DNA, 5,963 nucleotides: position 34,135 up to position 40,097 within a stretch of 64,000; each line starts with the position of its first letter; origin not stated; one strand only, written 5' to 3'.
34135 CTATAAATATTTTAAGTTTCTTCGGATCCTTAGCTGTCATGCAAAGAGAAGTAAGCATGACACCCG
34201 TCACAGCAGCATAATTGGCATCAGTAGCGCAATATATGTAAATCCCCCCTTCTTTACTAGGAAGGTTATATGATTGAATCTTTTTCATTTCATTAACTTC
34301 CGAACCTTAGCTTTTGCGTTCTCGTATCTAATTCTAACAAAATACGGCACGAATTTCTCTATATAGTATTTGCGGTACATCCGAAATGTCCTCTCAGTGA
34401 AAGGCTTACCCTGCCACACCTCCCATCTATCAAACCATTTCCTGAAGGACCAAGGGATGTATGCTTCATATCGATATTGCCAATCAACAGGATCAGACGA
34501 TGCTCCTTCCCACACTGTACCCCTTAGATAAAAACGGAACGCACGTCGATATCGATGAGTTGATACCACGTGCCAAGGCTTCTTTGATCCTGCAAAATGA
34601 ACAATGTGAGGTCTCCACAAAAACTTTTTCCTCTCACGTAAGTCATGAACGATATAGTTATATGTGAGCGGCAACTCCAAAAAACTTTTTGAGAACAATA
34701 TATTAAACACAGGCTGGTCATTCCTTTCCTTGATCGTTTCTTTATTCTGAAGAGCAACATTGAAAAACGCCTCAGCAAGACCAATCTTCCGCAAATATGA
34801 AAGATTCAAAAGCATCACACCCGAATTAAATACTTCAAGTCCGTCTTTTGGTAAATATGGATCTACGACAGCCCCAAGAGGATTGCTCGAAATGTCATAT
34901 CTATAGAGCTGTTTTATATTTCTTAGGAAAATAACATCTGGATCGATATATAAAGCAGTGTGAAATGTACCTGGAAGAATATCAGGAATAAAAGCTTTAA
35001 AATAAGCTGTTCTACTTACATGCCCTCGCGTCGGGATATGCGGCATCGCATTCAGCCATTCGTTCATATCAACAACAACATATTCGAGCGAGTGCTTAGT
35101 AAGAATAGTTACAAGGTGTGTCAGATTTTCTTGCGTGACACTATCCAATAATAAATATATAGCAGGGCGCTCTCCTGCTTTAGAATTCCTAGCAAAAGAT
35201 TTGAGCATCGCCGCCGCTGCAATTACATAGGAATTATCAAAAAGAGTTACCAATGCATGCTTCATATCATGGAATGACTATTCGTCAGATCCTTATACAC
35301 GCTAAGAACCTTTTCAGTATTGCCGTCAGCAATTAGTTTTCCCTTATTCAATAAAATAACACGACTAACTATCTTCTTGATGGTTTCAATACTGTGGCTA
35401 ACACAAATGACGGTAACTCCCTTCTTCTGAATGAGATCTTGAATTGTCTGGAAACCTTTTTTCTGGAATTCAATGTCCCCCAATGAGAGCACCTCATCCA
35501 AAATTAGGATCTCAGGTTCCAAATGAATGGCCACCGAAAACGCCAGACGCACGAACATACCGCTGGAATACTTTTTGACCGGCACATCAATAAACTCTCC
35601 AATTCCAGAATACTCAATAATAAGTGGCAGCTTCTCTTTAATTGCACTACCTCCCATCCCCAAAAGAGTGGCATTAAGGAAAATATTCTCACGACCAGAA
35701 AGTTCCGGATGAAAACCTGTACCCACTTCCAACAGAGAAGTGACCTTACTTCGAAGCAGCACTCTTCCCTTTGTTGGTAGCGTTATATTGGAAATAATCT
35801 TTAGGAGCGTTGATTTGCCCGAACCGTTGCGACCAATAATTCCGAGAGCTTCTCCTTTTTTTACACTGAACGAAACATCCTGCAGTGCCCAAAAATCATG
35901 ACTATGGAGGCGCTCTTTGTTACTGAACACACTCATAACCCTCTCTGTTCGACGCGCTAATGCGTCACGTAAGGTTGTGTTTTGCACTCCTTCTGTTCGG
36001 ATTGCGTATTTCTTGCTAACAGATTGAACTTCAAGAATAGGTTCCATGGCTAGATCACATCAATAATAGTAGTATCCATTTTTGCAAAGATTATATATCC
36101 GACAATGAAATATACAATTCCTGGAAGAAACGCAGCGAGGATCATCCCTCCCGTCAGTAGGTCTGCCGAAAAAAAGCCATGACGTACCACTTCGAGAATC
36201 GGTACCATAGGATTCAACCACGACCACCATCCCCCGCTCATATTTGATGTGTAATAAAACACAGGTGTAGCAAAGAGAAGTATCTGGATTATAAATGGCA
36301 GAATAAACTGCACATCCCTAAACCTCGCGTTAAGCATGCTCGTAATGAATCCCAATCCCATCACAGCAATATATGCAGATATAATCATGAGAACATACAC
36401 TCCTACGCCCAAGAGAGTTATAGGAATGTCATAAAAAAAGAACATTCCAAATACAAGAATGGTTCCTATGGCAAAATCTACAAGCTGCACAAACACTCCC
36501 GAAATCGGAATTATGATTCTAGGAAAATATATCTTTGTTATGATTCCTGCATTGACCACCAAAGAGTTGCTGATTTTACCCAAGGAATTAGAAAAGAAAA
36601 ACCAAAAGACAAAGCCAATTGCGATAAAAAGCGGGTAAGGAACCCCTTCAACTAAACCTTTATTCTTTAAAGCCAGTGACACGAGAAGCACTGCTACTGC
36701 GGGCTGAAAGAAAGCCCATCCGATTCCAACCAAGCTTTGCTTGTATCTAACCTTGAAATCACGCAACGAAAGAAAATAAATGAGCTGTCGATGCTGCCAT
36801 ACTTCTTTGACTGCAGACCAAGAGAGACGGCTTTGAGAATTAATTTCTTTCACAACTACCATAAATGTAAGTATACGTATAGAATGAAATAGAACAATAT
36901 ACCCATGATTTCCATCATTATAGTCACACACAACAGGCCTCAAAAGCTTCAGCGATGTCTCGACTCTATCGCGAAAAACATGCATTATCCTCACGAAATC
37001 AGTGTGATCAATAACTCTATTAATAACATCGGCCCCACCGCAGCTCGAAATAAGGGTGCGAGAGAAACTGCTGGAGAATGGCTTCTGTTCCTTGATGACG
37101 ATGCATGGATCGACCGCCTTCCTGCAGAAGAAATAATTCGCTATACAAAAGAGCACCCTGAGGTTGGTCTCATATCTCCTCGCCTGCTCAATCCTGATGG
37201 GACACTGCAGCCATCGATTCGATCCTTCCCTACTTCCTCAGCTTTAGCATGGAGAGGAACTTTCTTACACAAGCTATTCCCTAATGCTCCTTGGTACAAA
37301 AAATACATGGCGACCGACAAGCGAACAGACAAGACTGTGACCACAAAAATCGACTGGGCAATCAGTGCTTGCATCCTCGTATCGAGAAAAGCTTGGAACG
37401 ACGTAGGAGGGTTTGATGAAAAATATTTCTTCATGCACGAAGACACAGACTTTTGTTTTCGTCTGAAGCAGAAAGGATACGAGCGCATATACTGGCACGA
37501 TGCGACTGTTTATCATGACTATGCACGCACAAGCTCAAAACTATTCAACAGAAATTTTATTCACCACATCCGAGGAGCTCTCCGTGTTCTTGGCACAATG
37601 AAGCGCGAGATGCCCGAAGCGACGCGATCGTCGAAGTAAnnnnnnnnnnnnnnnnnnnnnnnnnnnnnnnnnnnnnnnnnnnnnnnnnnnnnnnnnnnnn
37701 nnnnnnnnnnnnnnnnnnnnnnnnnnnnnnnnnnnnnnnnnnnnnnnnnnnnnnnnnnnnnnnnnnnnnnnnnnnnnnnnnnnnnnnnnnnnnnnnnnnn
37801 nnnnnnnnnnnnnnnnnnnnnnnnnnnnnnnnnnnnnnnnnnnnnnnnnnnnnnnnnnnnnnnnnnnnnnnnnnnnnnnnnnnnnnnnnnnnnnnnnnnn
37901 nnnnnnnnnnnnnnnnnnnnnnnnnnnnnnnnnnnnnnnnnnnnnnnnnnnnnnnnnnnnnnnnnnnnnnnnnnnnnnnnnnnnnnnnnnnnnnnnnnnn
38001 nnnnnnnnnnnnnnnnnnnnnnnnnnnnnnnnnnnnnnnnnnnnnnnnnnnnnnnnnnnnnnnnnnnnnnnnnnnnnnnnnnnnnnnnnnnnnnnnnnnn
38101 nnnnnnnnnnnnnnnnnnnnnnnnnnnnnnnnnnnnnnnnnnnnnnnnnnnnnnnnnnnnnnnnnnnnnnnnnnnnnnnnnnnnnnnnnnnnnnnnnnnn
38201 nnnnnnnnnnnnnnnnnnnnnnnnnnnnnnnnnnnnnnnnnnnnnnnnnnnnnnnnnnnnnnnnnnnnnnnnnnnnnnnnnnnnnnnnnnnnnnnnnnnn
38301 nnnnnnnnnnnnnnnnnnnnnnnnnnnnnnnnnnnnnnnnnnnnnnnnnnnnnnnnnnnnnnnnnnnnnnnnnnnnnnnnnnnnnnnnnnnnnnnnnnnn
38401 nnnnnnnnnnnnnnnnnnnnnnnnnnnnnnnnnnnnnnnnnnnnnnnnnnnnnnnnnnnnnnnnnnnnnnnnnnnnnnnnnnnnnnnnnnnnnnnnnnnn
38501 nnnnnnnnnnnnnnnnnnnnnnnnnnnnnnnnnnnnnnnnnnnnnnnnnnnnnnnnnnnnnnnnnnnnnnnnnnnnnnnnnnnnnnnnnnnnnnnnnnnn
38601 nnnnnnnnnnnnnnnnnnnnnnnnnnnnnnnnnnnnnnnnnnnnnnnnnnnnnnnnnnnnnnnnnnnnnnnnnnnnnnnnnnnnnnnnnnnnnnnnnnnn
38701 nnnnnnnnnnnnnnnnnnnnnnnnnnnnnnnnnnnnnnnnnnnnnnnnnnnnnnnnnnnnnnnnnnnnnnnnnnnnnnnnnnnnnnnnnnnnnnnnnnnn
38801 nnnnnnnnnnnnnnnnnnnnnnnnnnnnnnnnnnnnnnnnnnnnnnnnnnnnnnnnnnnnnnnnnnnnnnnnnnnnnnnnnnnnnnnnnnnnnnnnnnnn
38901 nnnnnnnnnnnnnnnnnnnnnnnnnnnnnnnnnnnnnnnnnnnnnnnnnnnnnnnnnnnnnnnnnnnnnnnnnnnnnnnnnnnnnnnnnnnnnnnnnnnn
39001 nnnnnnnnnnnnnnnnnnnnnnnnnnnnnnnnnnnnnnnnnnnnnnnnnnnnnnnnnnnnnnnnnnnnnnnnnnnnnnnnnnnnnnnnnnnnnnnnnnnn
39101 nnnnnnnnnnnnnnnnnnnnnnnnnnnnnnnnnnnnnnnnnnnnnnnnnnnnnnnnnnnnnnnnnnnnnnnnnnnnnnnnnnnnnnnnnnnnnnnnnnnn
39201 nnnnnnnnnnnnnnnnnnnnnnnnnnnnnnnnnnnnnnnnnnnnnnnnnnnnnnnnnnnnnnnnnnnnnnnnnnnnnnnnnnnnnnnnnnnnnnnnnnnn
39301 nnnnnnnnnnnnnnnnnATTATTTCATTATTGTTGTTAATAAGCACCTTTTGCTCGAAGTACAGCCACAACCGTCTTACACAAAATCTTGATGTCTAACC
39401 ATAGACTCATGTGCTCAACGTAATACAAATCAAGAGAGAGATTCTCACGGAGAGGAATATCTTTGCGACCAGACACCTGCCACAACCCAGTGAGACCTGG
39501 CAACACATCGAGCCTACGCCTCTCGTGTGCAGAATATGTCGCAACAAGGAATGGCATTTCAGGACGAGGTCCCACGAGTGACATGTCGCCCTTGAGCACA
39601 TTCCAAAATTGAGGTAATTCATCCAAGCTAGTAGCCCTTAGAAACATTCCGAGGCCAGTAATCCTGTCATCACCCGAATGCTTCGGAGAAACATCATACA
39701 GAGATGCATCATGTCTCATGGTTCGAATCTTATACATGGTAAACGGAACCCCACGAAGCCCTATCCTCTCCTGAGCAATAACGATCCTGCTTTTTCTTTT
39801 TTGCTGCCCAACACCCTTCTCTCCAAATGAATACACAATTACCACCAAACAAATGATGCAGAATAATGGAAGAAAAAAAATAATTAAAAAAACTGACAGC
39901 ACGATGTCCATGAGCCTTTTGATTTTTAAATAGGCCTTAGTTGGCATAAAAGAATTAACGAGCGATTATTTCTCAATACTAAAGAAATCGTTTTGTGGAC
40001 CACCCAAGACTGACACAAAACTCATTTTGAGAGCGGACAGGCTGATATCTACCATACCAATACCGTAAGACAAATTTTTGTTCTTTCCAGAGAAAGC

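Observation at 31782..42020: Glycan-assembly island wedged between pilin genes: candidate pilin (or surface-protein) O-glycosylation system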

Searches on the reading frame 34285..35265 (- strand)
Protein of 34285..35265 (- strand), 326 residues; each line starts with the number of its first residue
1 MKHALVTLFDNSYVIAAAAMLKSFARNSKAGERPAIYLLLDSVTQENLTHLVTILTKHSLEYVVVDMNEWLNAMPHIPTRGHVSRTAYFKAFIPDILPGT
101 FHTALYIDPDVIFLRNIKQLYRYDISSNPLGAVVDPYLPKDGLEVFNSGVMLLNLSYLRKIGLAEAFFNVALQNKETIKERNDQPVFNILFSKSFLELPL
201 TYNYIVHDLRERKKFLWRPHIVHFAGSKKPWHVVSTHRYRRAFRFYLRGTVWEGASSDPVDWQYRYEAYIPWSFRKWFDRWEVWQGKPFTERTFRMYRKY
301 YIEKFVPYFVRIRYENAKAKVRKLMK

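Call 4: search_protein_families(library=pfam, proteins=[window:34285-35265:-], max_evalue=0.01)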
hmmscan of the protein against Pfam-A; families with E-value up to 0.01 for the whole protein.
window:34285-35265:- (326 aa): 2 families
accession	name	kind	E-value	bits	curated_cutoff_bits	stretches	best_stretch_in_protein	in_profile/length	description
PF01501.26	Glyco_transf_8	-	6.7e-32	111.5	24.3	1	6-232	3-250/253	Glycosyl transferase family 8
PF03407.22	Nucleotid_trans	-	0.0083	16.6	22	0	105-204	70-166/208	Nucleotide-diphospho-sugar transferase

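Call 7: search_protein_families(library=ncbifam, proteins=[window:34285-35265:-], max_evalue=0.01)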
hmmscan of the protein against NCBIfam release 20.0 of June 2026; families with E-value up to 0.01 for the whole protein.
window:34285-35265:- (326 aa): 1 family
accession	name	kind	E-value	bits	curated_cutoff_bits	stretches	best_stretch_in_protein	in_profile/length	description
NF011718.0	PRK15171.1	equivalog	6.3e-10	38.7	461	1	38-243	62-284/337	lipopolysaccharide 3-alpha-galactosyltransferase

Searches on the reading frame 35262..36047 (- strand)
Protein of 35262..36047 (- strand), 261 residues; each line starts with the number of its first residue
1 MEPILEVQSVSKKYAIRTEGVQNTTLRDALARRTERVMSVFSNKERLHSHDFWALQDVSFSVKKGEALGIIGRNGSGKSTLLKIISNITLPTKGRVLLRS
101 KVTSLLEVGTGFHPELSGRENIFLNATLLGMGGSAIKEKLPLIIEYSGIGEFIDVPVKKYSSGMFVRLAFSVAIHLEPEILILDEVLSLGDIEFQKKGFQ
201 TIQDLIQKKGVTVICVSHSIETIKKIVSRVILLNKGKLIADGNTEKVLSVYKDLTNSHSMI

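Call 4: search_protein_families(library=pfam, proteins=[window:35262-36047:-], max_evalue=0.01)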
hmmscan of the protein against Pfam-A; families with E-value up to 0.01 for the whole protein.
window:35262-36047:- (261 aa): 6 families
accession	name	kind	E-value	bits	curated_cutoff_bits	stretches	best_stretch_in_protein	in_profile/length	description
PF00005.33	ABC_tran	-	8.1e-22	78.7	25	1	55-186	1-135/137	ABC transporter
PF13304.12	AAA_21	-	2.5e-05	24.9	27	1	69-88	3-22/304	AAA domain, putative AbiEii toxin, Type IV TA system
PF13555.12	AAA_29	-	6e-05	23.1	27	1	56-93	15-50/61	P-loop containing region of AAA domain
PF02463.25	SMC_N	-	0.00063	19.7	40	0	67-87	26-46/220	RecF/RecN/SMC N terminal domain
PF13476.12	AAA_23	-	0.0026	18.9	27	1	67-86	21-40/201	AAA domain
PF00004.35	AAA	-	0.0031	18.4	21.2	0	70-227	3-118/131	ATPase family associated with various cellular activities (AAA)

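Call 7: search_protein_families(library=ncbifam, proteins=[window:35262-36047:-], max_evalue=0.01)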
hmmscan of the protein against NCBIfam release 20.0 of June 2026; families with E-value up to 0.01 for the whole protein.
window:35262-36047:- (261 aa): 188 families (the best 25 are shown)
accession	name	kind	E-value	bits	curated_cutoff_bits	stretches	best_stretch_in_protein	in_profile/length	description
NF010065.0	PRK13545.1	equivalog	2.1e-52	178.5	538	1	32-255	19-238/549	teichoic acids export protein ATP-binding subunit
NF050108.1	galactan_ABC_ATP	equivalog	2.4e-49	167.7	400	1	54-252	44-241/244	galactan export ABC transporter ATP-binding subunit Wzt/RfbE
NF010066.0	PRK13546.1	equivalog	6.6e-48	163.4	320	1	35-257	22-240/264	teichoic acids export ABC transporter ATP-binding subunit TagH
TIGR04521.1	ECF_ATPase_2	equivalog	4.3e-32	111.3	330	2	128-258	112-243/279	energy-coupling factor transporter ATPase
TIGR01188.1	drrA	subfamily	4.4e-32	111.6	312.45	1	51-247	5-211/302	daunorubicin resistance ABC transporter, ATP-binding protein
TIGR04520.1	ECF_ATPase_1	equivalog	4.1e-30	105.1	315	2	134-256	111-232/269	energy-coupling factor transporter ATPase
NF010156.0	PRK13635.1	equivalog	1.5e-28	99.8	392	2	134-255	115-235/279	energy-coupling factor ABC transporter ATP-binding protein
NF040933.2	ABC_arch_GlcV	equivalog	3.6e-26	91.9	450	2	113-249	95-231/357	glucose ABC transporter ATP-binding protein GlcV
NF047568.1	PSM_export_PmtC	equivalog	1.3e-25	90.5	375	1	54-246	15-206/290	phenol-soluble modulin export ABC transporter ATP-binding protein PmtC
TIGR02769.1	nickel_nikE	equivalog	1.8e-25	89.9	332.55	2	158-253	149-244/265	nickel import ATP-binding protein NikE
TIGR03375.1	type_I_sec_LssB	subfamily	4.3e-25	88.1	693.1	2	53-98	481-526/696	type I secretion system permease/ATPase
NF010158.0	PRK13637.1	equivalog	2e-24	86.2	390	2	130-250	113-235/287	energy-coupling factor transporter ATPase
NF033858.1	ABC2_perm_RbbA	equivalog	3.1e-24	85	1050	1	38-249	265-486/909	ribosome-associated ATPase/putative transporter RbbA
NF010068.0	PRK13548.1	equivalog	5e-24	84.8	261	2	175-249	159-232/261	heme ABC transporter ATP-binding protein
TIGR03740.1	galliderm_ABC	subfamily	1.3e-23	83.9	309.75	1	54-246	15-210/223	lantibiotic protection ABC transporter ATP-binding subunit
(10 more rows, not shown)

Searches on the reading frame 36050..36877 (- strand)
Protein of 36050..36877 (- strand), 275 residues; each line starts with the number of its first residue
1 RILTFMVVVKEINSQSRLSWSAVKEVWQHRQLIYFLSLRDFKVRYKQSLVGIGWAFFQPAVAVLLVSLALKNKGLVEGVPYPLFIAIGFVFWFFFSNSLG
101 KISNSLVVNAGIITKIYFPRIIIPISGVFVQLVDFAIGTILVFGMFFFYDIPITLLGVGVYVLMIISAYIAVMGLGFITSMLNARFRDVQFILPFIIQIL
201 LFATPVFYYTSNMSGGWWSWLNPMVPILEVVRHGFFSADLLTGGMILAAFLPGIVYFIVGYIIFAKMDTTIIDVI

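Call 7: search_protein_families(library=ncbifam, proteins=[window:36050-36877:-], max_evalue=0.01)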
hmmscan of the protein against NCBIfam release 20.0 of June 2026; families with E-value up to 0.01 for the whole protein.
window:36050-36877:- (275 aa): 1 family
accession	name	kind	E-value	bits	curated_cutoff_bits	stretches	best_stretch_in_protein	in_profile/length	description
NF050109.1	galactan_ABC_perm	equivalog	2.8e-14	53.3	380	1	17-239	8-237/272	galactan export ABC transporter permease subunit Wzm/RfbD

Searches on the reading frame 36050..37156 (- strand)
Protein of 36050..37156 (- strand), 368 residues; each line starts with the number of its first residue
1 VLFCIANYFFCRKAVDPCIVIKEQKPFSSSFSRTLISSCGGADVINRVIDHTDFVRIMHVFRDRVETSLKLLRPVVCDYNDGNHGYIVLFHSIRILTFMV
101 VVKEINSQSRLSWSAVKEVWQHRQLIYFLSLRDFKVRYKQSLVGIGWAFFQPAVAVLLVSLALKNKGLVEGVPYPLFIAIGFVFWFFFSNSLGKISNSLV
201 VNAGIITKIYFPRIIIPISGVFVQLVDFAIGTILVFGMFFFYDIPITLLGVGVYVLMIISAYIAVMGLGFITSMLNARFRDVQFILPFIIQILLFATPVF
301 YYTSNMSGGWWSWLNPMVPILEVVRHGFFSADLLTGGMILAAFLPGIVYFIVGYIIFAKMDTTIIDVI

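Call 5: search_protein_families(library=pfam, proteins=[window:36050-37156:-], max_evalue=0.01)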
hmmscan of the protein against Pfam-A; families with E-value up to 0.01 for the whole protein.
window:36050-37156:- (368 aa): 1 family
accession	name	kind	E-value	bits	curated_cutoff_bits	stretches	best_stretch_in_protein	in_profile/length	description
PF01061.29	ABC2_membrane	-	7.1e-14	52.3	26.9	1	125-329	2-211/211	ABC-2 type transporter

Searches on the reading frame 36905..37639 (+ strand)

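Call 5: search_protein_families(library=pfam, proteins=[window:36905-37639:+], max_evalue=0.01)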
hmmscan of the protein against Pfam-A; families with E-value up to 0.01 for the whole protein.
window:36905-37639:+ (244 aa): 7 families
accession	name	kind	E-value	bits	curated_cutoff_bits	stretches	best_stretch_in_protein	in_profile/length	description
PF00535.33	Glycos_transf_2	-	1.2e-16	61.5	23.3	2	29-143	52-143/168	Glycosyl transferase family 2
PF10111.15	Glyco_tranf_2_2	-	4.5e-10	39.9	27.3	1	1-189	29-201/276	Glycosyltransferase like family 2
PF13641.12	Glyco_tranf_2_3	-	6e-10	40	27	1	42-217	69-224/230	Glycosyltransferase like family 2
PF13632.12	Glyco_trans_2_3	-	9.2e-09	35.8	27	1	59-212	1-131/198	Glycosyl transferase family group 2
PF13712.12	Glyco_tranf_2_5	-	4.9e-05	23.6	27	1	5-90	2-88/210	Glycosyltransferase like family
PF02709.20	Glyco_transf_7C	-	0.0028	17.7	23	1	157-193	24-61/78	N-terminal domain of galactosyltransferase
PF20691.3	TAGT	-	0.0071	16.7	27.5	0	176-204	169-197/205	TET-Associated Glycosyltransferase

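Call 7: search_protein_families(library=ncbifam, proteins=[window:36905-37639:+], max_evalue=0.01)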
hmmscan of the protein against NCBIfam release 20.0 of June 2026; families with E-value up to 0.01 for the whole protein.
window:36905-37639:+ (244 aa): 12 families
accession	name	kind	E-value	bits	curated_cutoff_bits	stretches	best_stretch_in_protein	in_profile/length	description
TIGR03965.1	mycofact_glyco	equivalog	5.5e-21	75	280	2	148-217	225-293/467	mycofactocin biosynthesis glycosyltransferase MftF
NF041875.1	EPS_EpsD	equivalog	5.3e-19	68.8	370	2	150-214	153-216/325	exopolysaccharide biosynthesis glycosyltransferase EpsD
TIGR01556.1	rhamnosyltran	subfamily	1.3e-11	44.3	200.55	1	139-212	135-208/281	rhamnosyltransferase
TIGR04283.1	glyco_like_mftF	equivalog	1e-10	41.6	182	1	156-208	140-188/221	TIGR04283 family arsenosugar biosynthesis glycosyltransferase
NF038299.1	EPS_HpsN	equivalog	1.4e-09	37.3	425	1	46-204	71-220/317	hormogonium polysaccharide biosynthesis glycosyltransferase HpsN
NF038302.1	EPS_HpsE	equivalog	1e-08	34.5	300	1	4-93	36-123/307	hormogonium polysaccharide biosynthesis glycosyltransferase HpsE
NF041394.1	GtaseAglG_Halo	equivalog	1.4e-06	27.8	440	1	24-79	51-105/304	glucosyl-dolichyl phosphate glucuronosyltransferase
TIGR03937.1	PgaC_IcaA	equivalog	1.3e-05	24.3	422.3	0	13-90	86-159/407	poly-beta-1,6-N-acetyl-D-glucosamine synthase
NF050050.1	ProtGlycPglI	equivalog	0.00016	21.2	500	0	32-69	59-96/306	GalNAc(5)-diNAcBac-PP-undecaprenol beta-1,3-glucosyltransferase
TIGR04440.1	glyco_TIGR04440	domain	0.00024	20.9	70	1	2-40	2-39/215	TIGR00180 family glycosyltransferase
NF050113.1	gal_furan_GlfT1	equivalog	0.0011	18.3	330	0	4-41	3-40/290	galactofuranosyltransferase GlfT1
NF007482.0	PRK10073.1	equivalog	0.0019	17.3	423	0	2-37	8-43/334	glycosyltransferase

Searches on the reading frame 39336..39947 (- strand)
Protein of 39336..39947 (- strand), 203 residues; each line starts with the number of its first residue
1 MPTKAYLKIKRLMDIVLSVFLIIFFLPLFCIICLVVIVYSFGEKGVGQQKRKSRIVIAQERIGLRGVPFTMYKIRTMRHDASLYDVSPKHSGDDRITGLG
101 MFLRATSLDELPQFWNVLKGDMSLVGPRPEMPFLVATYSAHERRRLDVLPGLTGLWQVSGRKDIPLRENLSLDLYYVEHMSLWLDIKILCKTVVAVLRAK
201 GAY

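Call 5: search_protein_families(library=pfam, proteins=[window:39336-39947:-], max_evalue=0.01)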
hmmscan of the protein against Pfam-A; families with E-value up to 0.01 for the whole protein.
window:39336-39947:- (203 aa): 1 family
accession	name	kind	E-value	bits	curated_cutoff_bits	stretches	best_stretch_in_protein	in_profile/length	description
PF02397.22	Bac_transf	-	8e-61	205.1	27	1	10-197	1-178/179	Bacterial sugar transferase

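Call 7: search_protein_families(library=ncbifam, proteins=[window:39336-39947:-], max_evalue=0.01)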
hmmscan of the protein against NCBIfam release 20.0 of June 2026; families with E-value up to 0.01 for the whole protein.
window:39336-39947:- (203 aa): 10 families
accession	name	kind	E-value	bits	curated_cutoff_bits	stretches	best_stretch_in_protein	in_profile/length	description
TIGR03025.1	EPS_sugtrans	subfamily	9.7e-75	252.5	295.55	1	8-203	256-445/445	exopolysaccharide biosynthesis polyprenyl glycosylphosphotransferase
TIGR03023.1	WcaJ_sugtrans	equivalog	2e-60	205.4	410.75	1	9-203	262-453/453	undecaprenyl-phosphate glucose phosphotransferase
TIGR03022.1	WbaP_sugtrans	subfamily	2.7e-56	191.7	403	1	7-203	256-456/456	undecaprenyl-phosphate galactose phosphotransferase WbaP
NF052601.1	undeca_RfbP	equivalog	1e-49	169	330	1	8-203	43-244/244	undecaprenyl-phosphate galactose phosphotransferase family protein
TIGR03013.1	EpsB_2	subfamily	1.2e-45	156.4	393.35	1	9-202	254-442/443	TIGR03013 family XrtA/PEP-CTERM system glycosyltransferase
NF041877.1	EPS_EpsZ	equivalog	5.7e-45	153.8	800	1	7-202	263-458/459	exopolysaccharide biosynthesis polyisoprenyl-phosphate hexose-1-phosphate transferase EpsZ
NF011751.0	PRK15204.1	equivalog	1.4e-33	116.3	907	1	9-203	279-476/476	undecaprenyl-phosphate galactose phosphotransferase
NF007518.0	PRK10124.1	equivalog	2.7e-33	115.4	684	1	9-203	273-464/464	undecaprenyl-phosphate glucose phosphotransferase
NF050817.1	PolSacchBiosHfsE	equivalog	8.6e-28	97.3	750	1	9-197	271-460/467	polysaccharide biosynthesis protein HfsE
NF045514.1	glycotran_HepC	equivalog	1.4e-17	63.7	140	1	7-129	114-211/220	heterocyst development glycosyltransferase HepC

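Call 66: find_related_loci(query=A3, collection=metagenome_contigs, flank=10000)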
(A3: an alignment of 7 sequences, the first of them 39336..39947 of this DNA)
Query A3 (203 aa) in metagenome_contigs; peptide patterns used: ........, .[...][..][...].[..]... (x = any residue, [..] = any of these).
600 stretches matched a pattern (row limit reached: there are more); 590 encode a relative of the query (tblastn E <= 1e-3); the best 80 are kept; 80 distinct loci.
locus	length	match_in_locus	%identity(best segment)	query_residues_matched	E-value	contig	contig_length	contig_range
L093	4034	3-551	51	10-203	1e-57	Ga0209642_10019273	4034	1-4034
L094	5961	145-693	48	6-199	4e-56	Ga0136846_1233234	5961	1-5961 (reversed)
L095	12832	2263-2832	44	1-199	3e-51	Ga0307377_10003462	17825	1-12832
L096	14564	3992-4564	47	3-203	3e-51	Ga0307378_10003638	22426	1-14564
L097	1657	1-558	44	7-203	2e-52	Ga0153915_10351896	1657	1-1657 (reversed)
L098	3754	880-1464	45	9-203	4e-49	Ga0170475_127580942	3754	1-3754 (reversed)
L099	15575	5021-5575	42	4-199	1e-48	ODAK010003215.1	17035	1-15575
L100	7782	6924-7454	46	9-194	1e-48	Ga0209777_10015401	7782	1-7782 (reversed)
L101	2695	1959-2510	45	9-203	3e-47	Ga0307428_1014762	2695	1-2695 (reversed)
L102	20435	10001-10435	54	55-199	6e-47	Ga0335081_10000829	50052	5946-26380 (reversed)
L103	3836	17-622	41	2-203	2e-46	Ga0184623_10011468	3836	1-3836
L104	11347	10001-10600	43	9-203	2e-46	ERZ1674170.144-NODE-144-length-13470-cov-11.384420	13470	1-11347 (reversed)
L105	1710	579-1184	42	7-203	7e-47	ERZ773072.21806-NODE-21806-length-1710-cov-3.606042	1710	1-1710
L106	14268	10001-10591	45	7-203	8e-46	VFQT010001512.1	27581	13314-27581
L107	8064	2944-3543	44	4-203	1e-45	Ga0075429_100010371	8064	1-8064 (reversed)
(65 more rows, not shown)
